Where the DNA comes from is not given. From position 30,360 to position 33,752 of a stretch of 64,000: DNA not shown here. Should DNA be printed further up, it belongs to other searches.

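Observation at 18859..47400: One locus of about 9,500 codons encoding a giant Calx-beta/FN3/LRR/cadherin-like autotransporter adhesin, split over four frames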

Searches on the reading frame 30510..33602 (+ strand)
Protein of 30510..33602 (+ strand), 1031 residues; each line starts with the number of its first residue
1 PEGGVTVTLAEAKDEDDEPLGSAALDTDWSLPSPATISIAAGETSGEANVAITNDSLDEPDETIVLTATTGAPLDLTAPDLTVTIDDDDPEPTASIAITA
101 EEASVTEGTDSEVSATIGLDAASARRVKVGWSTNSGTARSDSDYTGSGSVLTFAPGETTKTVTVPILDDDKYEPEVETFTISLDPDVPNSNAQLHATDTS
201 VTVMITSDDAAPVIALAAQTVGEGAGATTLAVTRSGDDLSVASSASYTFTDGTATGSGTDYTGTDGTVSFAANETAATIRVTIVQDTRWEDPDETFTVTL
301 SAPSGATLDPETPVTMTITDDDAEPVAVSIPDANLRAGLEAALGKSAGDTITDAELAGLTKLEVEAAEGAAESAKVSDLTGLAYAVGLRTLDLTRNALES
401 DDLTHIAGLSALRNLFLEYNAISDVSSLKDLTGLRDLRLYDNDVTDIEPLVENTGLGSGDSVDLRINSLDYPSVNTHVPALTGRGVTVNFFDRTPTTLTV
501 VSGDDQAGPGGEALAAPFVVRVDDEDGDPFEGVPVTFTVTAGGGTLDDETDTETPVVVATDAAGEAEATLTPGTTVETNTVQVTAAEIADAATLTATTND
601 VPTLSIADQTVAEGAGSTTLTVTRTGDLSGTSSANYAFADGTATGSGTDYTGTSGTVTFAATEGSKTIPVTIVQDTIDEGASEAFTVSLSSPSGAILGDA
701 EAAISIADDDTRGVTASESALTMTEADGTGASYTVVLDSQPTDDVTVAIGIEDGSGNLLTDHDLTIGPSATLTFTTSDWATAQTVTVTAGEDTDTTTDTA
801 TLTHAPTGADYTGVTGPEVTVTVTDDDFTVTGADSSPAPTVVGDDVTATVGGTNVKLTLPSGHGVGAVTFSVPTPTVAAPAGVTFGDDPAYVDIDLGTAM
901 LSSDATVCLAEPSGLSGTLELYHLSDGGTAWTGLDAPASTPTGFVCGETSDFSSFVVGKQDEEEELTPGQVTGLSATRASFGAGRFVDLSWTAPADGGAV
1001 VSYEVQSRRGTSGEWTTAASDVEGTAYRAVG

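Call 44: search_protein_families(library=pfam, proteins=[window:30510-33602:+], max_evalue=0.1)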
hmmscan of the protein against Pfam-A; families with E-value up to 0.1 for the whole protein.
window:30510-33602:+ (1031 aa): 6 families
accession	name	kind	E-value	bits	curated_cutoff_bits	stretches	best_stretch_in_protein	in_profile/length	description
PF03160.20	Calx-beta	-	2.5e-56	189.2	27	3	599-710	3-119/119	Calx-beta domain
PF13855.12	LRR_8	-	4.1e-08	33.3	27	1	387-443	2-60/61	Leucine rich repeat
PF12799.13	LRR_4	-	4.1e-07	30.5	27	1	412-450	3-42/44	Leucine Rich repeats (2 copies)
PF02369.22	Big_1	-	8.6e-06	26.2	34.9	1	516-595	19-91/93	Bacterial Ig-like domain (group 1)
PF17789.7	MG4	-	0.0085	16.7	24.7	1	519-586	19-76/95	Macroglobulin domain MG4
PF09134.16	Invasin_D3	-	0.021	15.7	33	1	520-597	26-94/98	Invasin, domain 3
